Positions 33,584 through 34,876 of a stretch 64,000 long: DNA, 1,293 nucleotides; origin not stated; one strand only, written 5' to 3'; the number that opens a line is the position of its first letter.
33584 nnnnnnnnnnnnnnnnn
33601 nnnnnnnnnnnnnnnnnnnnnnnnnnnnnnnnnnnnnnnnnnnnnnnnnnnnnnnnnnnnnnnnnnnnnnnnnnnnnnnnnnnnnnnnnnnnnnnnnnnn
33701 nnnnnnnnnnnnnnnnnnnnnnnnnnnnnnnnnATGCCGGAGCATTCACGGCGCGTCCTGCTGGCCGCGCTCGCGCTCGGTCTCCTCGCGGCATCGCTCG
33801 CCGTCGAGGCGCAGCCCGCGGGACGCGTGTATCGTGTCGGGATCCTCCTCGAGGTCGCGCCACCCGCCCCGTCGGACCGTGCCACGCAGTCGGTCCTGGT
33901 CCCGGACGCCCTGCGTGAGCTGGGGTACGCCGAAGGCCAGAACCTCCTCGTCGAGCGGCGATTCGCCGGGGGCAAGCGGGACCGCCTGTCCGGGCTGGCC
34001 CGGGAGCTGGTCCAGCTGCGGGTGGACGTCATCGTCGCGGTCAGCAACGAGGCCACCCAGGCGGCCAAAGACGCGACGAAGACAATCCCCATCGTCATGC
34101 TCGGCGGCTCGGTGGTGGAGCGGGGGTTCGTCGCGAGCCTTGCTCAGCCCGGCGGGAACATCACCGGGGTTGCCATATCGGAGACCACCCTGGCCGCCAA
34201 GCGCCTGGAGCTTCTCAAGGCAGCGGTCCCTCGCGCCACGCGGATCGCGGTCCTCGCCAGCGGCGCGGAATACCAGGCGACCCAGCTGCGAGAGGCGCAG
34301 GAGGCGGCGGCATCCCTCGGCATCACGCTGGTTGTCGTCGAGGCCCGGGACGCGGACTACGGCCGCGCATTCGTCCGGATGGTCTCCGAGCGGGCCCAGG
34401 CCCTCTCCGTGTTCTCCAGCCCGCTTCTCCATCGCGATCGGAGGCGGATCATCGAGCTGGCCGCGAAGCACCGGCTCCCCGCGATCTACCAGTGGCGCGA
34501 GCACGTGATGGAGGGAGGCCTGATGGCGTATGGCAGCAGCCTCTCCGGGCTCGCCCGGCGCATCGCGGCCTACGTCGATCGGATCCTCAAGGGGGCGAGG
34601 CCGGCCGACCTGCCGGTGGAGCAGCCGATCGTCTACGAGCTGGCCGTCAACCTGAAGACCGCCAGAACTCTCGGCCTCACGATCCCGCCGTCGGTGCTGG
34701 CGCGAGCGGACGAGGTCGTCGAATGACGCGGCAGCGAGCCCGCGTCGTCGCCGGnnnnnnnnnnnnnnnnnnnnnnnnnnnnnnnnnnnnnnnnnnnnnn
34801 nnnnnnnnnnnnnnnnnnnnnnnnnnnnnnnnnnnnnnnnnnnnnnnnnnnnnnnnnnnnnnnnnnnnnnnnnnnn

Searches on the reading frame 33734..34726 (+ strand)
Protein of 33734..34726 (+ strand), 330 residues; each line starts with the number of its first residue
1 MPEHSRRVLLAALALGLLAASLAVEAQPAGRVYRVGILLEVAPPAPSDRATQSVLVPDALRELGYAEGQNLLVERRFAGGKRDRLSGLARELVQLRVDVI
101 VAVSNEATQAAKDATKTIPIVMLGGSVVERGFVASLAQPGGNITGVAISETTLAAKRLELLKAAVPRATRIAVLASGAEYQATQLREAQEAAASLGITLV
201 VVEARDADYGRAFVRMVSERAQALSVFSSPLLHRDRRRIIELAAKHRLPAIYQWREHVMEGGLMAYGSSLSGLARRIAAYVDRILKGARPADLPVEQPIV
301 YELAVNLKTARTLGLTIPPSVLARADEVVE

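Call 6: search_protein_families(library=pfam, proteins=[window:33734-34726:+])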
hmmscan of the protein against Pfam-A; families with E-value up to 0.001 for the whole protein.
window:33734-34726:+ (330 aa): 1 family
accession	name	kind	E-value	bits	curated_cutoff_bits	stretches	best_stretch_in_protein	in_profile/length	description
PF04392.18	ABC_sub_bind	-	1.3e-44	153.1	25.9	1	57-329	21-293/293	ABC transporter substrate binding protein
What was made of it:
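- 33734..34726 (+): ABC_sub_bind (PF04392) solute-binding protein gene 'ABC1', the second cargo of the slot. Pfam E=1e-44 (call 6).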

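Call 23: find_homologous_proteins(query=window:33734-34726:+, max_evalue=1e-60)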
Query window:33734-34726:+ (330 aa): 7114 proteins with E <= 1e-60 among 8000 candidates; the best 120 are listed.
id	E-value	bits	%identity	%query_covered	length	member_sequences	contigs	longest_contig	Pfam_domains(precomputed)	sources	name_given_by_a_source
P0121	8.0e-181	618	92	100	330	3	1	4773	PF13458.13,PF04392.19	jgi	jgi:putative ABC transport system substrate-binding protein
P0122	7.9e-169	579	90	91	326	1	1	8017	PF04392.19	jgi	jgi:putative ABC transport system substrate-binding protein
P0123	4.0e-155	534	79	100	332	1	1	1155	PF04392.19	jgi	jgi:putative ABC transport system substrate-binding protein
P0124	2.5e-153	528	80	98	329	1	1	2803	PF13458.13,PF04392.19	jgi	jgi:putative ABC transport system substrate-binding protein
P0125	3.6e-153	527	86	91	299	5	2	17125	PF04392.19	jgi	jgi:putative ABC transport system substrate-binding protein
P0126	1.1e-151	522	79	100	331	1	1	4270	PF04392.19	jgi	jgi:ABC-type uncharacterized transport system substrate-binding protein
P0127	2.4e-151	521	80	94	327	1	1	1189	PF13458.13,PF04392.19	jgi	jgi:putative ABC transport system substrate-binding protein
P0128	2.9e-151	521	81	92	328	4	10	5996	PF04392.19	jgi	jgi:putative tryptophan/tyrosine transport system substrate-binding protein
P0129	1.2e-149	516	78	98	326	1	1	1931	PF04392.19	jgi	jgi:putative ABC transport system substrate-binding protein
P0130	2.7e-147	508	77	98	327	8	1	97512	PF04392.19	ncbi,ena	-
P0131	4.5e-147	507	76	99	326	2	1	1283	PF13458.13,PF04392.19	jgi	jgi:putative tryptophan/tyrosine transport system substrate-binding protein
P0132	4.9e-147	507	76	99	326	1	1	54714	PF13458.13,PF04392.19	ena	-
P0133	2.5e-145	502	80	92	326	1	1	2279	PF04392.19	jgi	jgi:putative tryptophan/tyrosine transport system substrate-binding protein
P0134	2.1e-144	499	77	94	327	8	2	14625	PF13458.13,PF04392.19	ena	-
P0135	7.7e-143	493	78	96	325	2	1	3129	PF04392.19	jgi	jgi:putative ABC transport system substrate-binding protein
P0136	4.8e-142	491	76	94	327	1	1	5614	PF04392.19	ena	-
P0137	4.1e-140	485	75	96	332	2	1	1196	PF13458.13,PF04392.19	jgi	jgi:putative ABC transport system substrate-binding protein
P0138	1.3e-139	483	74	99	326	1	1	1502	PF13458.13,PF04392.19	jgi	jgi:putative ABC transport system substrate-binding protein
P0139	6.4e-139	481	76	92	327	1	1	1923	PF04392.19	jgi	jgi:ABC-type uncharacterized transport system substrate-binding protein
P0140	1.2e-138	480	76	91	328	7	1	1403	PF13458.13,PF04392.19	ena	-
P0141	7.5e-138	477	74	91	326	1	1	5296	PF04392.19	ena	-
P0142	2.0e-137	476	74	98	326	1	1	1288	PF04392.19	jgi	jgi:putative ABC transport system substrate-binding protein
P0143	9.7e-137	473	74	98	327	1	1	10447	PF04392.19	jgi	jgi:putative ABC transport system substrate-binding protein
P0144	1.3e-136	473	73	98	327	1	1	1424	PF13458.13,PF04392.19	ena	-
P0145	9.1e-136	470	75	92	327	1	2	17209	PF04392.19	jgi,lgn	jgi:putative ABC transport system substrate-binding protein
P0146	2.1e-135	469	75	92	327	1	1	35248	PF04392.19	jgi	jgi:putative ABC transport system substrate-binding protein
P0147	3.2e-135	468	75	92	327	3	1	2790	PF04392.19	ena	-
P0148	1.6e-134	466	82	84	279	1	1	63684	PF04392.19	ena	-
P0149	4.3e-134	465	73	92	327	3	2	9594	PF13458.13,PF04392.19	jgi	jgi:putative ABC transport system substrate-binding protein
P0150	1.1e-133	463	72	95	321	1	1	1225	PF04392.19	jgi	jgi:putative ABC transport system substrate-binding protein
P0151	2.4e-133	462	70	98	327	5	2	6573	PF04392.19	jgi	jgi:putative ABC transport system substrate-binding protein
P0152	9.8e-133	460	74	91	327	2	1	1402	PF04392.19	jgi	jgi:ABC-type uncharacterized transport system substrate-binding protein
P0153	1.2e-132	460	71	91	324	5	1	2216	PF04392.19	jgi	jgi:putative tryptophan/tyrosine transport system substrate-binding protein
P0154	1.6e-132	460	69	99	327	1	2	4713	PF13458.13,PF04392.19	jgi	jgi:putative ABC transport system substrate-binding protein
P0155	1.9e-131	456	69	98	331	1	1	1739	PF04392.19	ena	-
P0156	7.3e-131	454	72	95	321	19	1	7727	PF04392.19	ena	-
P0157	2.5e-130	452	69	92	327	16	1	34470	PF04392.19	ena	-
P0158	4.0e-130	452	71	92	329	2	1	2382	PF04392.19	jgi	jgi:putative ABC transport system substrate-binding protein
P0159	6.2e-130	451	69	98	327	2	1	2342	PF04392.19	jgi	jgi:putative ABC transport system substrate-binding protein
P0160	1.9e-129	450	71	95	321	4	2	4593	PF04392.19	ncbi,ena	-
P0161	9.1e-128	444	74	91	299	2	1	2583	PF13458.13,PF04392.19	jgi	jgi:putative ABC transport system substrate-binding protein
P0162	2.8e-127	442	68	94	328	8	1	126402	PF13458.13,PF04392.19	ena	-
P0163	3.5e-127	442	68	93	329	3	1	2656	PF04392.19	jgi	jgi:putative ABC transport system substrate-binding protein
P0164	1.1e-126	440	70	92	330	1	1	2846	PF04392.19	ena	-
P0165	1.9e-126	440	72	91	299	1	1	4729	PF04392.19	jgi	jgi:putative ABC transport system substrate-binding protein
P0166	4.1e-125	435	52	92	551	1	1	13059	PF04392.19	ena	-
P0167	1.8e-124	433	67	98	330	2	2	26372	PF04392.19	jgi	jgi:putative ABC transport system substrate-binding protein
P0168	7.7e-124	431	66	98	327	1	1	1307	PF04392.19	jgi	jgi:putative ABC transport system substrate-binding protein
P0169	5.0e-123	428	67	100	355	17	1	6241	PF04392.19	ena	-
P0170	6.5e-123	428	68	94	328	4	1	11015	PF04392.19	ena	-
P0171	8.9e-123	428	65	97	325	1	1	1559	PF04392.19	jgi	jgi:putative tryptophan/tyrosine transport system substrate-binding protein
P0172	5.2e-122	425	89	71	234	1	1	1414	PF04392.19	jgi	jgi:putative ABC transport system substrate-binding protein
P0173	3.2e-120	419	65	99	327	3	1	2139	PF13458.13,PF04392.19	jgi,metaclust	metaclust:\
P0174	4.3e-120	419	63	92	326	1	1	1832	PF04392.19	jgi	jgi:putative tryptophan/tyrosine transport system substrate-binding protein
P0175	1.2e-119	417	63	99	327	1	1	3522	PF04392.19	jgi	jgi:putative tryptophan/tyrosine transport system substrate-binding protein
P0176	1.9e-119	417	66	98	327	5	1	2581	PF04392.19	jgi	jgi:putative ABC transport system substrate-binding protein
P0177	4.1e-119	416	64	98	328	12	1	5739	PF04392.19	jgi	jgi:putative tryptophan/tyrosine transport system substrate-binding protein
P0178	2.5e-118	413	65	98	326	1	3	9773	PF04392.19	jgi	jgi:putative tryptophan/tyrosine transport system substrate-binding protein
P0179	3.0e-118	413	62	93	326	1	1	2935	PF04392.19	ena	-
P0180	4.6e-118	412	63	98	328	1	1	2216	PF04392.19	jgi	jgi:putative tryptophan/tyrosine transport system substrate-binding protein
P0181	4.9e-118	412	64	91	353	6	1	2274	PF04392.19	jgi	-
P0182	6.1e-118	412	67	91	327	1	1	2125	PF04392.19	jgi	jgi:putative tryptophan/tyrosine transport system substrate-binding protein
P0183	7.3e-118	411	76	78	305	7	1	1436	PF13458.13,PF04392.19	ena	-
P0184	1.8e-117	410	67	93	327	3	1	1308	PF13458.13,PF04392.19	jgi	jgi:putative ABC transport system substrate-binding protein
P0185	3.3e-117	409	64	91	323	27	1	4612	PF04392.19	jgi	jgi:putative tryptophan/tyrosine transport system substrate-binding protein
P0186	6.6e-117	408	63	98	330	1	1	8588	PF04392.19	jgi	jgi:putative ABC transport system substrate-binding protein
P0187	1.9e-116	407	63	99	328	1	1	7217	PF04392.19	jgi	jgi:putative ABC transport system substrate-binding protein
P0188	2.2e-116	407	63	91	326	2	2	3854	PF04392.19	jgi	jgi:putative ABC transport system substrate-binding protein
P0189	7.7e-116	405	65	98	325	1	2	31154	PF04392.19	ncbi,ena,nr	ncbi:MAG: hypothetical protein AUH14_08390 [Candidatus Rokubacteria bacterium 13_2_20CM_69_15_1]|nr:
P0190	1.1e-115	404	65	98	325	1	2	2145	PF04392.19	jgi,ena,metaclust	metaclust:\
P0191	1.1e-115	404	72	84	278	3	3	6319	PF04392.19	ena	-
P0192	1.5e-115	404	64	99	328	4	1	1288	PF04392.19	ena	-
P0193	3.9e-115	403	67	92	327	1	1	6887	PF04392.19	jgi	jgi:putative ABC transport system substrate-binding protein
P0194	4.2e-115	402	63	99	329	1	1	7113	PF13458.13,PF04392.19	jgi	jgi:ABC-type uncharacterized transport system substrate-binding protein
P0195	6.1e-115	402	65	98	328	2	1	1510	PF04392.19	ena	-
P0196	8.3e-115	401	72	84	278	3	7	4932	PF04392.19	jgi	jgi:putative ABC transport system substrate-binding protein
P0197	9.1e-115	401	63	99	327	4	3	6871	PF04392.19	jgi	-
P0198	1.4e-114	401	63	100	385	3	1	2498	PF04392.19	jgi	jgi:putative ABC transport system substrate-binding protein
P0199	1.6e-114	401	67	91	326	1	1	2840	PF13458.13,PF04392.19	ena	-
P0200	1.8e-114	400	65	93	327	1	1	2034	PF04392.19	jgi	jgi:putative ABC transport system substrate-binding protein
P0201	1.8e-114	400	65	99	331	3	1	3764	PF13458.13,PF04392.19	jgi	jgi:putative tryptophan/tyrosine transport system substrate-binding protein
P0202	2.8e-114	400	64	98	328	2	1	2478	PF04392.19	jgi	-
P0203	2.9e-114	400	69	84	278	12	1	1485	PF04392.19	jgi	jgi:putative ABC transport system substrate-binding protein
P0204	3.1e-114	400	63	99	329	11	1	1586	PF04392.19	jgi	jgi:putative ABC transport system substrate-binding protein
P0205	4.4e-114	399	66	91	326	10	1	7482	PF04392.19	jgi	jgi:putative ABC transport system substrate-binding protein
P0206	1.5e-113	397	62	98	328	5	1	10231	PF04392.19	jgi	jgi:putative ABC transport system substrate-binding protein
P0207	1.6e-113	397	72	84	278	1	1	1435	PF04392.19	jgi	jgi:putative ABC transport system substrate-binding protein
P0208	2.2e-113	397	65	99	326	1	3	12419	PF13458.13,PF04392.19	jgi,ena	jgi:putative tryptophan/tyrosine transport system substrate-binding protein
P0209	2.5e-113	397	62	99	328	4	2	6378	PF04392.19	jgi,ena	-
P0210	2.7e-113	396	65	98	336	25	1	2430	PF13458.13,PF04392.19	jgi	-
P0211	3.5e-113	396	63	98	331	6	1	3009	PF04392.19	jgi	jgi:putative ABC transport system substrate-binding protein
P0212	4.7e-113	396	61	99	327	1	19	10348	PF04392.19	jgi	jgi:ABC-type uncharacterized transport system substrate-binding protein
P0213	6.1e-113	395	64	99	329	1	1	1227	PF04392.19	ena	-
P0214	6.3e-113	395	60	99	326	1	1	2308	PF13458.13,PF04392.19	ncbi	-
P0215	6.3e-113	395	65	99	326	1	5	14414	PF13458.13,PF04392.19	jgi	jgi:putative ABC transport system substrate-binding protein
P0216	7.2e-113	395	63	98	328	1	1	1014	PF04392.19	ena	-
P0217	1.1e-112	395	63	99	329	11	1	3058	PF04392.19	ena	-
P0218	1.2e-112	394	63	98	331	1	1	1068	PF04392.19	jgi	jgi:putative ABC transport system substrate-binding protein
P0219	1.2e-112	394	63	99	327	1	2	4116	PF04392.19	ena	-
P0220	1.3e-112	394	63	98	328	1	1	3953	PF04392.19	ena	-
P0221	1.3e-112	394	63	99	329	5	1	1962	PF04392.19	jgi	-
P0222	1.4e-112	394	65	99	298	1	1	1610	PF13458.13,PF04392.19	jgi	jgi:putative tryptophan/tyrosine transport system substrate-binding protein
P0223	1.5e-112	394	63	99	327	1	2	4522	PF04392.19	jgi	-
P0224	1.6e-112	394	63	98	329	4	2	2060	PF04392.19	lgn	-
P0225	2.0e-112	394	65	98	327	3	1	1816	PF04392.19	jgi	jgi:ABC-type uncharacterized transport system substrate-binding protein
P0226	2.1e-112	394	62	100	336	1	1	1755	PF04392.19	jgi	jgi:putative ABC transport system substrate-binding protein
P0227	2.9e-112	393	64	99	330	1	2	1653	PF04392.19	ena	-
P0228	4.3e-112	393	63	99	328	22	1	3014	PF04392.19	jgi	-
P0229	5.7e-112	392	63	98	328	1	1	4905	PF04392.19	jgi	-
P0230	5.9e-112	392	61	100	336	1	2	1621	PF04392.19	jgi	jgi:putative tryptophan/tyrosine transport system substrate-binding protein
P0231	6.2e-112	392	60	99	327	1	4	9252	PF04392.19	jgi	jgi:putative ABC transport system substrate-binding protein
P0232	1.8e-111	391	63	96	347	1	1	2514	PF13458.13,PF04392.19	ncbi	-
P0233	2.0e-111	390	62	98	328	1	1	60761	PF13458.13,PF04392.19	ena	-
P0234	2.0e-111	390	61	99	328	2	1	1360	PF04392.19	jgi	-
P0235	2.3e-111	390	60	99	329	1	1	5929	PF04392.19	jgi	jgi:ABC-type uncharacterized transport system substrate-binding protein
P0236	2.4e-111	390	63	98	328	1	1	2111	PF04392.19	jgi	-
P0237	2.8e-111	390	62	98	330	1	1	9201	PF04392.19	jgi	jgi:ABC-type uncharacterized transport system substrate-binding protein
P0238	3.7e-111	390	62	98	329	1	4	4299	PF04392.19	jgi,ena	jgi:putative ABC transport system substrate-binding protein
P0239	3.7e-111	389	62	91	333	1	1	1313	PF04392.19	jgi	jgi:putative tryptophan/tyrosine transport system substrate-binding protein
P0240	4.9e-111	389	61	98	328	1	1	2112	PF04392.19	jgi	jgi:ABC-type uncharacterized transport system substrate-binding protein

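Call 24: find_encoding_contigs(protein=P0121, flank=6000)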
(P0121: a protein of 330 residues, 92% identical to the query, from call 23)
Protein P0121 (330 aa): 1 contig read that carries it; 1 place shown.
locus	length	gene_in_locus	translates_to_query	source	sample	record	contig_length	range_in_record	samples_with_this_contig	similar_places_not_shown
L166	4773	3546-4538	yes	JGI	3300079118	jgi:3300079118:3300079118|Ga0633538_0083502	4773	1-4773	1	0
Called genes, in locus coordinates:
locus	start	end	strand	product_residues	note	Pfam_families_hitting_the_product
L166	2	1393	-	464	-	?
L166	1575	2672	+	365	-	PF00491:Arginase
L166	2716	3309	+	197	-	PF05685:Uma2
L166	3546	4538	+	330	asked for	PF04392:ABC_sub_bind, PF13458:Peripla_BP_6 (weak)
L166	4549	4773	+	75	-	?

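Call 25: find_encoding_contigs(protein=P0122, flank=8000)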
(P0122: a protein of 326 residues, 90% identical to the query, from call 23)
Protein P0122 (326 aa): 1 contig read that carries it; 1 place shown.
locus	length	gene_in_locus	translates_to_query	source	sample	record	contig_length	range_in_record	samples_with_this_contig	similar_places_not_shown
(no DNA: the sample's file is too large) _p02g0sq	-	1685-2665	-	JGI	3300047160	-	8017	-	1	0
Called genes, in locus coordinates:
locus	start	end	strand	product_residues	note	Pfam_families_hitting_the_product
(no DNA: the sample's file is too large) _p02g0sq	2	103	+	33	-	?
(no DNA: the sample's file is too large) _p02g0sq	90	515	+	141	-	-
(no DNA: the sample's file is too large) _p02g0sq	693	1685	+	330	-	PF04392:ABC_sub_bind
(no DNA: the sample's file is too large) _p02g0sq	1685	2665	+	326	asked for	PF04392:ABC_sub_bind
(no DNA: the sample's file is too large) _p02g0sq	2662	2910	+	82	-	-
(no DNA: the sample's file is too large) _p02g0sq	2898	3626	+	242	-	PF04392:ABC_sub_bind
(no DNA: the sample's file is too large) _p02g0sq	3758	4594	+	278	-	PF04392:ABC_sub_bind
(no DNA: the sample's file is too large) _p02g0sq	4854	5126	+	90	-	-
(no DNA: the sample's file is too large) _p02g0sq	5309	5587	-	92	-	-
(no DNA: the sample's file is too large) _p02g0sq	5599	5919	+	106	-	-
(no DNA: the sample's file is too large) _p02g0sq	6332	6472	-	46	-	-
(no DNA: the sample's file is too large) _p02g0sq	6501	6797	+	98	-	-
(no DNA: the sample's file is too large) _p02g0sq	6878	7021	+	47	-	-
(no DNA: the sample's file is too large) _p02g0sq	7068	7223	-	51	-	-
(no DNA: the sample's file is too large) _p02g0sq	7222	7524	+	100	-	-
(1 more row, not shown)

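Call 26: find_encoding_contigs(protein=P0125, flank=8000)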
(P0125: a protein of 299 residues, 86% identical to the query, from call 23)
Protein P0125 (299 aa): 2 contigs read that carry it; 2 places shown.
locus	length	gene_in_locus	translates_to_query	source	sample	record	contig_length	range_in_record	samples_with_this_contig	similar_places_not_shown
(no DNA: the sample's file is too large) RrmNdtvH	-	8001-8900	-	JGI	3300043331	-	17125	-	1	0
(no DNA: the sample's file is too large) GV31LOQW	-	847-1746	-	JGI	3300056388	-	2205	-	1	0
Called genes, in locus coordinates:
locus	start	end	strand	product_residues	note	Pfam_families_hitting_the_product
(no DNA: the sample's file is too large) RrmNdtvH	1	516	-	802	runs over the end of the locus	PF01590:GAF, PF13185:GAF_2 (weak), PF07730:HisKA_3, PF02518:HATPase_c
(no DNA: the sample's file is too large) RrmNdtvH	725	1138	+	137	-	PF00072:Response_reg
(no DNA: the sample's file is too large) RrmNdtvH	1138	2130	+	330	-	PF00702:Hydrolase (weak), PF12710:HAD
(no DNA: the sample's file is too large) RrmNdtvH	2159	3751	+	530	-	PF00884:Sulfatase, PF16347:SGSH_C (weak), PF14707:Sulfatase_C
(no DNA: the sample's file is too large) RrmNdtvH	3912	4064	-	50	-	-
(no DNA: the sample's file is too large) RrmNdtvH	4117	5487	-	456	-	PF01011:PQQ (faint), PF13360:PQQ_2 (weak), PF25293:Beta-prop_EMC1_N (faint), PF13360:PQQ_2 (weak)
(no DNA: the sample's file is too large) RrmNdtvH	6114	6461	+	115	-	PF00891:Methyltransf_2 (weak)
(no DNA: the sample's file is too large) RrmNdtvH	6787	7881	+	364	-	PF00491:Arginase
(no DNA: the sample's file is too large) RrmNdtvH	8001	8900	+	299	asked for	PF04392:ABC_sub_bind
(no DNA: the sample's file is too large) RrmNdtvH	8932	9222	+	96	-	-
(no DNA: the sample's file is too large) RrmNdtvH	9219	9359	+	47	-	?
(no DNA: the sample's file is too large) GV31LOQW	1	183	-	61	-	?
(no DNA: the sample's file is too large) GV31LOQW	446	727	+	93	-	-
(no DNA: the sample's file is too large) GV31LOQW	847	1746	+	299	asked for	PF04392:ABC_sub_bind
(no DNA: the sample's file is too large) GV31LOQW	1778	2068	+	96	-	-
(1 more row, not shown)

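Call 30: find_encoding_contigs(protein=P0128, flank=6000, max_places=10)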
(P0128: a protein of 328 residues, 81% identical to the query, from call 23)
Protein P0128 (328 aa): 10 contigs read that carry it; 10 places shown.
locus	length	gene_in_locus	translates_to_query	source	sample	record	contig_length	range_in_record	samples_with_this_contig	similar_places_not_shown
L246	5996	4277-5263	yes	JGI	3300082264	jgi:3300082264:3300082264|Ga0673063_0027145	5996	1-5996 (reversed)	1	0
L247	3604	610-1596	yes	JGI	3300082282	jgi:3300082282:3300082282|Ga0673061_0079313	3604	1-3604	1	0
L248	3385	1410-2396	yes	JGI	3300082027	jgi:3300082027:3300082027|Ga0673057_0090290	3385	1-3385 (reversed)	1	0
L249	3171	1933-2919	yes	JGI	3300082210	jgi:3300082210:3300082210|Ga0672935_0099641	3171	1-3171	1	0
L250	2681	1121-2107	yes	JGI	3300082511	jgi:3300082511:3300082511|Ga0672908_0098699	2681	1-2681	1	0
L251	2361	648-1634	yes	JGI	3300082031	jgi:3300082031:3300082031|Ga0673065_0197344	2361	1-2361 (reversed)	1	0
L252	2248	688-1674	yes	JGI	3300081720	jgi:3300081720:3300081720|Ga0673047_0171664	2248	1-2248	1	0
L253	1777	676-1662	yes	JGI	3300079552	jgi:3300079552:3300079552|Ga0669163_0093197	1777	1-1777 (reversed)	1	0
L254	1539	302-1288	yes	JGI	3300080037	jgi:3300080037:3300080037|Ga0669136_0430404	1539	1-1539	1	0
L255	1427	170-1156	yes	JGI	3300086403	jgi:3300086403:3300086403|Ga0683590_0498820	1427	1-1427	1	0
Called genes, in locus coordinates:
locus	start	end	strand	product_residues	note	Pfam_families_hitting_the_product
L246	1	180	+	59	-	?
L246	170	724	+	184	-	-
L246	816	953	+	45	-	-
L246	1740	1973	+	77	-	-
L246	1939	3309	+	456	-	PF01565:FAD_binding_4, PF08031:BBE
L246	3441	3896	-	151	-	PF01850:PIN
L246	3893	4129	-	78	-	PF22513:FitA-like_RHH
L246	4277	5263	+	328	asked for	PF04392:ABC_sub_bind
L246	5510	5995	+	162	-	?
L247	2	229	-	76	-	?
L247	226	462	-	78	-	PF22513:FitA-like_RHH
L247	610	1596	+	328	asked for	PF04392:ABC_sub_bind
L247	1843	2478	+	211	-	PF01610:DDE_Tnp_ISL3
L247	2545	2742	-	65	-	-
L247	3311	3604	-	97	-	?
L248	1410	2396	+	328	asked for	PF04392:ABC_sub_bind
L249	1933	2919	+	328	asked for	PF04392:ABC_sub_bind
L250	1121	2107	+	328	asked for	PF04392:ABC_sub_bind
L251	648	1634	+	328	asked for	PF04392:ABC_sub_bind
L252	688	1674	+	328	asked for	PF04392:ABC_sub_bind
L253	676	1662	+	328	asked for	PF04392:ABC_sub_bind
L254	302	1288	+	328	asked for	PF04392:ABC_sub_bind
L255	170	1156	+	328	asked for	PF04392:ABC_sub_bind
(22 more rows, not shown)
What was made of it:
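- Tried and rejected: ABC1 homologue P0128 turned out to sit in an unrelated FitA/PIN context (call 30).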

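Call 42: find_related_loci(query=window:33734-34726:+, collection=genome_contigs, flank=3000)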
Query window:33734-34726:+ (330 aa) in genome_contigs; peptide patterns used: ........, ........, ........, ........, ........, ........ (x = any residue, [..] = any of these).
597 stretches matched a pattern (row limit reached: there are more); 500 encode a relative of the query (tblastn E <= 1e-3); the best 80 are kept; 80 distinct loci.
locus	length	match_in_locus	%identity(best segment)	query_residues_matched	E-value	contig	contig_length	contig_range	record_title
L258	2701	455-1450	66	2-330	2e-139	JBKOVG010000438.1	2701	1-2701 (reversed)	MAG: Candidatus Methylomirabilota bacterium isolate GM_EKS_MAG_00050 GM_EKS_000001235985, whole genome shotgun sequence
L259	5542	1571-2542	65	6-330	4e-125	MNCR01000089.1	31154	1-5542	MAG: Candidatus Rokubacteria bacterium 13_2_20CM_69_15_1 13_2_20cm_scaffold_110, whole genome shotgun sequence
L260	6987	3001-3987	58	2-329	6e-113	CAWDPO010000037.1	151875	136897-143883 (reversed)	MAG: uncultured delta proteobacterium isolate MFD04850.bin.2.104 genome assembly, contig: contig_81925, whole genome sho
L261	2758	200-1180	60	4-330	1e-109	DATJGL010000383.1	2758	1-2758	MAG TPA_asm: Gemmatimonadales bacterium isolate SMAG_U15485 k141_9917748, whole genome shotgun sequence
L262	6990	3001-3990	55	4-330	6e-102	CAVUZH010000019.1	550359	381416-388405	MAG: uncultured delta proteobacterium isolate MFD05567.bin.2.276 genome assembly, contig: contig_5200, whole genome shot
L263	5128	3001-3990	55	4-330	4e-102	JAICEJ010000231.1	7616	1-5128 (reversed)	MAG: Candidatus Binatia bacterium isolate BD_FP_2_bin.16 k141_2259708_length_7616_cov_13.0625, whole genome shotgun sequ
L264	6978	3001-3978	51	7-330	1e-87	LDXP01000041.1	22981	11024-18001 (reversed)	MAG: Candidatus Rokubacteria bacterium CSP1-6 XU13_C0041, whole genome shotgun sequence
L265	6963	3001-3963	50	6-330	5e-87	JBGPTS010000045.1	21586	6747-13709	MAG: Candidatus Binatia bacterium isolate OBJ1_062018_110_62 k141_811974_length_21586_cov_12.2318, whole genome shotgun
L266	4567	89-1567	52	24-330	2e-86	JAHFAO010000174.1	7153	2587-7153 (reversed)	MAG: Deltaproteobacteria bacterium isolate nzgw177 NODE_9427_length_7154_cov_5.597469, whole genome shotgun sequence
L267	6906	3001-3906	49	26-330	4e-86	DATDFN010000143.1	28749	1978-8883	MAG TPA_asm: Candidatus Binatia bacterium isolate SMAG_U227 k141_518733, whole genome shotgun sequence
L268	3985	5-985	48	5-330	2e-85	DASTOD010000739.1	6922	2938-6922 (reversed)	MAG TPA_asm: Candidatus Binatia bacterium isolate SMAG_U2161 k141_150880, whole genome shotgun sequence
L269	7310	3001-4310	51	6-329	9e-86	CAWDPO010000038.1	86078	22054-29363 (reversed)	MAG: uncultured delta proteobacterium isolate MFD04850.bin.2.104 genome assembly, contig: contig_81928, whole genome sho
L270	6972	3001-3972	49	5-330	3e-85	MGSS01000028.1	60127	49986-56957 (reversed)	MAG: Deltaproteobacteria bacterium RIFCSPLOWO2_12_FULL_60_19 rifcsplowo2_12_scaffold_1604, whole genome shotgun sequence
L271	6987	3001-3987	50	5-330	4e-85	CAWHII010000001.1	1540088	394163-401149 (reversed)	MAG: uncultured beta proteobacterium isolate MFD02134.bin.1.97 genome assembly, contig: contig_3674, whole genome shotgu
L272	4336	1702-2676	48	6-330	9e-85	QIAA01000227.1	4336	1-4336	MAG: Acidobacteria bacterium isolate gp1 AA141 14_1009_16_30cm_scaffold_72964_curated, whole genome shotgun sequence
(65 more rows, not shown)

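Call 52: search_protein_families(library=ncbifam, proteins=[window:33734-34726:+], max_evalue=0.001)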
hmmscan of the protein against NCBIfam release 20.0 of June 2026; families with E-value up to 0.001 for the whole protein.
window:33734-34726:+ (330 aa): 1 family
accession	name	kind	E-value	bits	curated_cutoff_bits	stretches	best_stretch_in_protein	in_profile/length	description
NF041285.1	ABC_SBP_TrpX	equivalog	2.9e-33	115.3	390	1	26-325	24-321/322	tryptophan ABC transporter substrate-binding protein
